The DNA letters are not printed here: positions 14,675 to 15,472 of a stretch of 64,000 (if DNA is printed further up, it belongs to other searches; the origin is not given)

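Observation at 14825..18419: Lower-GC island with a fused HTH-ImmA/IrrE protease gene, a PIN nuclease and a decapitated PrrC/RloC-like ATPase: remnant of a defence locus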

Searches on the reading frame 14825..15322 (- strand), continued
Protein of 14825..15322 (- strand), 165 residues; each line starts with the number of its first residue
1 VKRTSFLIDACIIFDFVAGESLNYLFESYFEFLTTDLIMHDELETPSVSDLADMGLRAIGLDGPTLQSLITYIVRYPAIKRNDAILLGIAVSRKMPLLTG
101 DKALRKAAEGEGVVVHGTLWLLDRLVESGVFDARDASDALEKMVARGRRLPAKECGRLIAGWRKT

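Call 49: search_dna_similar(query=window:14825-15322:-, collection=plasmids, mode=protein, max_evalue=0.001, max_rows=25)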
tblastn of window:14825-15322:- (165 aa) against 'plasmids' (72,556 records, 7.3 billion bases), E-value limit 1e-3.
Records with a match: 45; places in all: 46; records where one place covers at least 80% of the query: 28.
Best place of each record, by identity: <60% 45.
By first word of the organism name: Bradyrhizobium 7; Pseudosulfitobacter 4; Shewanella 3; Sulfitobacter 3; Vibrio 2; Salinivibrio 2; Mesorhizobium 2; Rhizobium 2; Agrobacterium 2; Paracoccus 2; and 14 more.
By predicted mobility (MOB-suite, as given by PLSDB): conjugative 21; mobilizable 13; non-mobilizable 11.
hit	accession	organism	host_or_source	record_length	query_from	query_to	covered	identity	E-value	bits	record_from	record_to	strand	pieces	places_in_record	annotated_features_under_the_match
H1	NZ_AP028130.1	Vibrio fluvialis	Homo sapiens,Stool sample from a ...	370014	9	151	87%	37.8%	7e-18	86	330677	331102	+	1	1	PIN domain-containing protein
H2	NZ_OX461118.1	Shewanella baltica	bacterial strain isolated from smoked ...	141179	9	151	87%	37.1%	6e-19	90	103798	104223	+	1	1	PIN domain-containing protein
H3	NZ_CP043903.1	Shewanella sp. LC6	-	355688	9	151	87%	37.1%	6e-19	90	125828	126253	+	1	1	PIN domain-containing protein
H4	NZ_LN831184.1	Vibrio cholerae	New Delhi seepage water sample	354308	9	151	87%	36.4%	1e-18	89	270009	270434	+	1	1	PIN domain-containing protein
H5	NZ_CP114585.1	Salinivibrio proteolyticus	-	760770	9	151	87%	36.4%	5e-17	84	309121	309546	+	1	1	PIN domain-containing protein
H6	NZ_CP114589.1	Salinivibrio kushneri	-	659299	9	151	87%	36.4%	1e-15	80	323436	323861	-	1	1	PIN domain-containing protein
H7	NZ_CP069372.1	Neotabrizicola shimadae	microbial biofilm,biofilm, Nakabusa ...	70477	9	162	93%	32.3%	2e-13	74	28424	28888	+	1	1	hypothetical protein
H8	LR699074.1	Beijerinckiaceae bacterium RH AL1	forest soil, soft coal slag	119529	2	157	95%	31.6%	2e-9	62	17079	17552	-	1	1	hypothetical protein | Helix-turn-helix domain protein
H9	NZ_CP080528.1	Mesorhizobium sp. AR07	Oxytropis sp.,Cell culture,root nodule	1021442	9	157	90%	33.1%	1e-11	69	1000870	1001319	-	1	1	record has no annotation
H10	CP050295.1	Mesorhizobium loti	Oxytropis kamtschatica,cell ...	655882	9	157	90%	33.1%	1e-11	69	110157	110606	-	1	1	PIN domain-containing protein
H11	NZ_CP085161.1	Pseudosulfitobacter sp. DSM 107133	cell culture,Seawater from the North ...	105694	9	160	92%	31.8%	5e-6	52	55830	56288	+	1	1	hypothetical protein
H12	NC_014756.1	Sulfuricurvum kujiense DSM 16994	drain water from underground crude oil ...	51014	6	159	93%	31.3%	1e-14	77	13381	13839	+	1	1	PIN domain-containing protein | XRE family transcriptional regulator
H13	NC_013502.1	Rhodothermus marinus DSM 4252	-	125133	7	162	95%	30.8%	8e-15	78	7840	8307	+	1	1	DUF3368 domain-containing protein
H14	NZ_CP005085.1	Sphingobium sp. TKS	-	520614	4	157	93%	31.0%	1e-10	66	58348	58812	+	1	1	hypothetical protein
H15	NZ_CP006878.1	Rhizobium gallicum bv. gallicum R602sp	Phaseolus vulgaris,whole ...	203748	9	164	95%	29.9%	6e-9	61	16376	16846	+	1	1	hypothetical protein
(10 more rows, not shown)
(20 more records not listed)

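Call 50: get_annotated_region(hit=H1, flank=4000)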
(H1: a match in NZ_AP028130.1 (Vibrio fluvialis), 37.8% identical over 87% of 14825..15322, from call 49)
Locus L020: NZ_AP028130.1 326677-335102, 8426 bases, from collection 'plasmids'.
description: Vibrio fluvialis strain IDH05335 plasmid pIDH5335-1
organism: Vibrio fluvialis (NCBI taxid 676)
taxonomy: Bacteria; Pseudomonadota; Gammaproteobacteria; Vibrionales; Vibrionaceae; Vibrio; Vibrio fluvialis
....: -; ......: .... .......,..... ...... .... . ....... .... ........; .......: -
typing (MOB-suite, as given by PLSDB): mobilizable; replicon IncC; relaxase MOBH
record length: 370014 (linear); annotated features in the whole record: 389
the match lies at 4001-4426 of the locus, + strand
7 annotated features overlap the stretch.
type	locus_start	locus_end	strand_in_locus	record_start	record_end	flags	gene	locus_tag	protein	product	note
CDS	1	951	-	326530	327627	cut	-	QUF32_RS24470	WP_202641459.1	hypothetical protein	-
CDS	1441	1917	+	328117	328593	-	-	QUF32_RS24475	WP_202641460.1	hypothetical protein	-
CDS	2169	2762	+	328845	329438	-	-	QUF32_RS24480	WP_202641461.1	tyrosine-type recombinase/integrase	GO:0015074 - DNA integration [Evidence IEA]; GO:0006310 - DNA recombination [Evidence IEA]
CDS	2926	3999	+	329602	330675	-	-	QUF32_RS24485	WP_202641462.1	XRE family transcriptional regulator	-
CDS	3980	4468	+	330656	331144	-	-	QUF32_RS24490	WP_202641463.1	PIN domain-containing protein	-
CDS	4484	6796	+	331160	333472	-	hsdR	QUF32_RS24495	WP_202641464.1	EcoAI/FtnUII family type I restriction enzme subunit R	GO:0009307 - DNA restriction-modification system [Evidence IEA]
CDS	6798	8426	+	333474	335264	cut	-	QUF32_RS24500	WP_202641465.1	AAA family ATPase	-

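Call 51: get_annotated_region(hit=H12, flank=4000)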
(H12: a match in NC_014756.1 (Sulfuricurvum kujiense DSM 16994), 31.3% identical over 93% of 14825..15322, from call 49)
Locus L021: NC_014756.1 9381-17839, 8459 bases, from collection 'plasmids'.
description: Sulfuricurvum kujiense DSM 16994 plasmid pSULKU03, complete sequence
organism: Sulfuricurvum kujiense DSM 16994 (NCBI taxid 709032)
taxonomy: Bacteria; Campylobacterota; Epsilonproteobacteria; Campylobacterales; Sulfurimonadaceae; Sulfuricurvum; Sulfuricurvum kujiense; Sulfuricurvum kujiense DSM 16994
host: -; source: drain water from underground crude oil storage cavity; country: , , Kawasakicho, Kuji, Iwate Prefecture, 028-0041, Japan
typing (MOB-suite, as given by PLSDB): non-mobilizable
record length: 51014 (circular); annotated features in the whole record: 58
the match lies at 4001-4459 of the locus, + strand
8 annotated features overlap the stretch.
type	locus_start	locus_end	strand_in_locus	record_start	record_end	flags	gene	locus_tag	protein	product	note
CDS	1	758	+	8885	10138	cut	-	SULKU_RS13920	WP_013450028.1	restriction endonuclease subunit S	GO:0006304 - DNA modification [Evidence IEA]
CDS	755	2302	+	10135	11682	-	-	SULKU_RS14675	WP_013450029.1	hypothetical protein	-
CDS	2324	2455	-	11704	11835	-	-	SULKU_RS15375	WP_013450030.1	hypothetical protein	-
CDS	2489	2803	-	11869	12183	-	-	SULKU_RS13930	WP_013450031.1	hypothetical protein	-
CDS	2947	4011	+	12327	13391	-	-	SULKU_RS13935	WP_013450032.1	XRE family transcriptional regulator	-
CDS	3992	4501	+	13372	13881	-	-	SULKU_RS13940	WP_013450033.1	PIN domain-containing protein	-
CDS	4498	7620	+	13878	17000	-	-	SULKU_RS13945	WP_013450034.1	type I restriction endonuclease subunit R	-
CDS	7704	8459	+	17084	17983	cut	-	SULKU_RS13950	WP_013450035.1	DUF4062 domain-containing protein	-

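Call 52: get_annotated_region(hit=H13, flank=4000)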
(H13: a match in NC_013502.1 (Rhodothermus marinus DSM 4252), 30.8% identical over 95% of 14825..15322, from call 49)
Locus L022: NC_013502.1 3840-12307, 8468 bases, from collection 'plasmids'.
description: Rhodothermus marinus DSM 4252 plasmid pRMAR01, complete sequence
organism: Rhodothermus marinus DSM 4252 (NCBI taxid 518766)
taxonomy: Bacteria; Rhodothermota; Rhodothermia; Rhodothermales; Rhodothermaceae; Rhodothermus; Rhodothermus marinus; Rhodothermus marinus DSM 4252
host: -; source: -; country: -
typing (MOB-suite, as given by PLSDB): non-mobilizable; replicon rep_cluster_1386
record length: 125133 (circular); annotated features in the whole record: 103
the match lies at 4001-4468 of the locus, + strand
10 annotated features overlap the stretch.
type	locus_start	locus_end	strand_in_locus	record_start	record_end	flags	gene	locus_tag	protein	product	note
CDS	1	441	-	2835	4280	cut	csb2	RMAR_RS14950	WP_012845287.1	type I-U CRISPR-associated protein Csb2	GO:0043571 - maintenance of CRISPR repeat elements [Evidence IEA]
CDS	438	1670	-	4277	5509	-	cas7u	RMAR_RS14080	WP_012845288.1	type I-U CRISPR-associated RAMP protein Csb1/Cas7u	GO:0043571 - maintenance of CRISPR repeat elements [Evidence IEA]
CDS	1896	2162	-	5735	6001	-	-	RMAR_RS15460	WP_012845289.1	hypothetical protein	-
CDS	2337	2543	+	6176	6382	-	-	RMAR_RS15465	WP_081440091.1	hypothetical protein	-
CDS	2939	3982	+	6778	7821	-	-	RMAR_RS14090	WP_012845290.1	XRE family transcriptional regulator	-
CDS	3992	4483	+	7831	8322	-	-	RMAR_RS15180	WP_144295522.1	DUF3368 domain-containing protein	-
CDS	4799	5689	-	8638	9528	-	-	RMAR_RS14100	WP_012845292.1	serine hydrolase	-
CDS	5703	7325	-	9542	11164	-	-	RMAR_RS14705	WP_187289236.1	peptidoglycan recognition family protein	-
CDS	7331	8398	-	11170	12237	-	-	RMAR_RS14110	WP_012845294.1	PorV/PorQ family protein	-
CDS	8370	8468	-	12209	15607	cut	-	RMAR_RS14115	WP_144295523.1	hypothetical protein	-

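Call 54: find_related_loci(query=A1, collection=viral_contigs, flank=8000)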
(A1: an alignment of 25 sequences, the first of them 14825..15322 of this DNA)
Query A1 (165 aa) in viral_contigs; peptide patterns used: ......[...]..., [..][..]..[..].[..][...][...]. (x = any residue, [..] = any of these).
78 stretches matched a pattern; 10 encode a relative of the query (tblastn E <= 1e-3); 10 distinct loci.
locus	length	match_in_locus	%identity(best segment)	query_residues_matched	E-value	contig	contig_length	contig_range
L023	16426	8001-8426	37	9-151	4e-23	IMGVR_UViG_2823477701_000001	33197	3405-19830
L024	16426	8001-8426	36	9-151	1e-22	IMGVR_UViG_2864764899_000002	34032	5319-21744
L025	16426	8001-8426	36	9-151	2e-22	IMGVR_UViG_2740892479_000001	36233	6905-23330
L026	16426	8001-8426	36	9-151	3e-22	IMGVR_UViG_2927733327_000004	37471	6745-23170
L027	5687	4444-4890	39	6-155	4e-22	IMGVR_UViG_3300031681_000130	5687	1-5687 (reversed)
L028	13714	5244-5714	34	9-165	3e-19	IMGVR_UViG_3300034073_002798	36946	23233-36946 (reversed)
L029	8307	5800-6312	34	2-163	4e-16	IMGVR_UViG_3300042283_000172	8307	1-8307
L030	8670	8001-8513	33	2-163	1e-15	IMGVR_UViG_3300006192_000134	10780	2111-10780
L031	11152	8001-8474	35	3-151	3e-15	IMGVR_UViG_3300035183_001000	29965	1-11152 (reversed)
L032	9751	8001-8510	32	3-163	8e-16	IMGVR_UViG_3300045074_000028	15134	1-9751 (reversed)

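Call 57: find_related_loci(query=A5, collection=metagenome_contigs, flank=8000)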
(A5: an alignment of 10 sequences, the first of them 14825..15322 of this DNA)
Query A5 (165 aa) in metagenome_contigs; peptide patterns used: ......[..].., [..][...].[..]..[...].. (x = any residue, [..] = any of these).
600 stretches matched a pattern (row limit reached: there are more); 205 encode a relative of the query (tblastn E <= 1e-3); the best 80 are kept; 80 distinct loci.
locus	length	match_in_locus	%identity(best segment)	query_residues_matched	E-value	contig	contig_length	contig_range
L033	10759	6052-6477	41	9-151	3e-28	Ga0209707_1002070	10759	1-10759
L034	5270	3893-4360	37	6-162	1e-27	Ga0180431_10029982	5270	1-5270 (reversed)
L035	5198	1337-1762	43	9-151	3e-27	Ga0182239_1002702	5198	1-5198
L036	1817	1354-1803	38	7-157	3e-27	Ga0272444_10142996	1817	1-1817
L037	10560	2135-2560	40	9-151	1e-26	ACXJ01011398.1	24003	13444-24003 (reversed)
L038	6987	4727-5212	37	1-163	2e-26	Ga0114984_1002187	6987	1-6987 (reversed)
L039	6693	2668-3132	37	9-164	3e-26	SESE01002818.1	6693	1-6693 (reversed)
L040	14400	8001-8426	40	9-151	6e-26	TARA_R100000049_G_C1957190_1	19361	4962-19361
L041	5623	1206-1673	36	7-163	5e-26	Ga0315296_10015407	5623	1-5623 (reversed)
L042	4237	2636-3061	37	9-151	7e-26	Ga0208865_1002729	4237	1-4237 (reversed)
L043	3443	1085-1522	38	9-151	7e-26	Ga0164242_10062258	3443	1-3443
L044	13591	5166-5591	40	9-151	9e-26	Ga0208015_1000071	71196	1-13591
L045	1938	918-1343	41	9-151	7e-26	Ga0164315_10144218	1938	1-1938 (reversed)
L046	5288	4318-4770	39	3-153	1e-25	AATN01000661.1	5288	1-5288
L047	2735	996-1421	40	9-151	2e-25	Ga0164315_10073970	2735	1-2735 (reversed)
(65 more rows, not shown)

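Call 91: search_protein_families(library=phrogs, proteins=[window:14825-15322:-], max_evalue=0.001)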
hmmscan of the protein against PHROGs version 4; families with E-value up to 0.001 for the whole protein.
window:14825-15322:- (165 aa): 0 families
